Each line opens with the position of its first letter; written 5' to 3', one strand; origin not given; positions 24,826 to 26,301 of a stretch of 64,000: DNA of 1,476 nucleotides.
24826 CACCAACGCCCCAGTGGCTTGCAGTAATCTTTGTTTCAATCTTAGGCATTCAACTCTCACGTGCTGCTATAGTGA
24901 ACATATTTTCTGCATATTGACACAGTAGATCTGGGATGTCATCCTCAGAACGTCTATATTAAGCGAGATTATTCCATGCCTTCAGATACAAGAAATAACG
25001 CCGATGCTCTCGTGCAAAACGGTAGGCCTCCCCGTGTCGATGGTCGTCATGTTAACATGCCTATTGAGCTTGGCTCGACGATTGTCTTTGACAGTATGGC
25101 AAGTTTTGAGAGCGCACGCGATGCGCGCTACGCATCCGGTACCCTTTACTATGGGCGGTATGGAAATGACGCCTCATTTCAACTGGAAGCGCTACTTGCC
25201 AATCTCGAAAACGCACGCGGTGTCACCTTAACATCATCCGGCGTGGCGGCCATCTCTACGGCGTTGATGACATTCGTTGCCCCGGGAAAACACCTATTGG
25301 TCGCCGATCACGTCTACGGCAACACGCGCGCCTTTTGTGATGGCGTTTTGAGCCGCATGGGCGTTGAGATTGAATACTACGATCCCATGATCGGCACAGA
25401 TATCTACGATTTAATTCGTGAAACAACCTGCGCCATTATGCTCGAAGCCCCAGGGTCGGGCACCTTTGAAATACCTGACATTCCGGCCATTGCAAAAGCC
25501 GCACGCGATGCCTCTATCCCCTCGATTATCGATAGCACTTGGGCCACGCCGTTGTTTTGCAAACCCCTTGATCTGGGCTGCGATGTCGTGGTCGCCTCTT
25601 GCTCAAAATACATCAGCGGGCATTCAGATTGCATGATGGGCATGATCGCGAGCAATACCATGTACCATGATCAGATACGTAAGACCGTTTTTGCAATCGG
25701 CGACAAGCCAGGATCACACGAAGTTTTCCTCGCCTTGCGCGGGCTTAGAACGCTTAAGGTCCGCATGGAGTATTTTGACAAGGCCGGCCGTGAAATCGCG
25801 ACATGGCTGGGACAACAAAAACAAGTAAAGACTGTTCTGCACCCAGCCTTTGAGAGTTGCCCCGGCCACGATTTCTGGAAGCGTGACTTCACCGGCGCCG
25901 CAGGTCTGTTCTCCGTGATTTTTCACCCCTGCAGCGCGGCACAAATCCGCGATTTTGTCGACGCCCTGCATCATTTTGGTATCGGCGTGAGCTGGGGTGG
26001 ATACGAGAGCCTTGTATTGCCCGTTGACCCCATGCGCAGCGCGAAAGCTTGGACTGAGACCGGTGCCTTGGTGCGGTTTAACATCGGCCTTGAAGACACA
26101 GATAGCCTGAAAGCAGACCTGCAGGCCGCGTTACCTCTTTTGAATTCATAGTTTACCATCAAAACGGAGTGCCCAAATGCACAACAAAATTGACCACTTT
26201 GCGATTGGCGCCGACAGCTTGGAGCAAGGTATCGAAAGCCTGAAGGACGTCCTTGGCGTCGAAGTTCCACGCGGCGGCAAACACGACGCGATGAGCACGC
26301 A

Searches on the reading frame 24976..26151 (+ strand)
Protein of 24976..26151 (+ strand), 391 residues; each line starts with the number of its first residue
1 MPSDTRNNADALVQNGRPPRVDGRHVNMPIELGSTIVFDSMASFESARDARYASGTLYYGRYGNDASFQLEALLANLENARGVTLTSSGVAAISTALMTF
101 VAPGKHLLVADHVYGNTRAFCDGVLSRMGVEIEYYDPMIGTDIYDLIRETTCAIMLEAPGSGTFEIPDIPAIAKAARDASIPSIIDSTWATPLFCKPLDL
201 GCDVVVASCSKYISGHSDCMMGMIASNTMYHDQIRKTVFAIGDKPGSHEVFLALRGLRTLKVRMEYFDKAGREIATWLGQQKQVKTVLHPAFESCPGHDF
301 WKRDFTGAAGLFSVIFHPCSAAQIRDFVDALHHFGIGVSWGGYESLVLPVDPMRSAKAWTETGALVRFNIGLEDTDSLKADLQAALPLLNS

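Call 45: search_protein_families(library=ncbifam, proteins=[window:24976-26151:+], max_evalue=0.00001)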
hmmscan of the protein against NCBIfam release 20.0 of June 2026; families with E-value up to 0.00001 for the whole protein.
window:24976-26151:+ (391 aa): 43 families (the best 25 are shown)
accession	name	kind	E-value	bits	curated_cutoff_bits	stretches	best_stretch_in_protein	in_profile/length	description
TIGR01324.1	cysta_beta_ly_B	equivalog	1.8e-123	412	365.9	1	12-386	3-374/377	cystathionine beta-lyase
NF006538.0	PRK09028.1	equivalog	6.6e-118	393.7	655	1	8-388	6-388/396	cystathionine beta-lyase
NF005456.0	PRK07050.1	equivalog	3.9e-108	361.6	500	1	25-386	27-389/394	cystathionine beta-lyase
NF004626.0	PRK05967.1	equivalog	5.3e-106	354.5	649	1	12-386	17-389/395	cystathionine beta-lyase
NF005990.0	PRK08114.1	equivalog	8.9e-103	344.1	634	1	9-386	7-391/395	cystathionine beta-lyase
NF004627.0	PRK05968.1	subfamily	5.6e-81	272.4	508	1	26-386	26-384/389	hypothetical protein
NF041088.1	ala_glut_racmase_Arch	equivalog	1.4e-79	267.9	629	1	25-386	19-378/381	bifunctional L-alanine/L-glutamate racemase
TIGR01328.1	met_gam_lyase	equivalog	4.1e-65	220.2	549.7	1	26-387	22-389/391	methionine gamma-lyase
NF005871.0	PRK07811.1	equivalog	3.2e-62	210.3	513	1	24-386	29-386/389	cystathionine gamma-synthase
NF005758.0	PRK07582.1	equivalog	1.3e-60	205.1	440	1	53-387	44-369/372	cystathionine gamma-lyase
NF005810.0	PRK07671.1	equivalog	2.6e-60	204.4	594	1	58-386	43-376/377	bifunctional cystathionine gamma-lyase/homocysteine desulfhydrase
NF005976.0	PRK08064.1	equivalog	2.7e-60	204.4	627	1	26-388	25-382/390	cystathionine beta-lyase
NF004876.0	PRK06234.1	subfamily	8.1e-58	196.3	666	1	26-389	27-398/400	methionine gamma-lyase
NF004821.0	PRK06176.1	equivalog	2.7e-56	191.1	642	1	58-386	43-376/380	cystathionine gamma-synthase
NF005695.0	PRK07503.1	equivalog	1.5e-55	188.6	666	1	19-386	21-394/403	methionine gamma-lyase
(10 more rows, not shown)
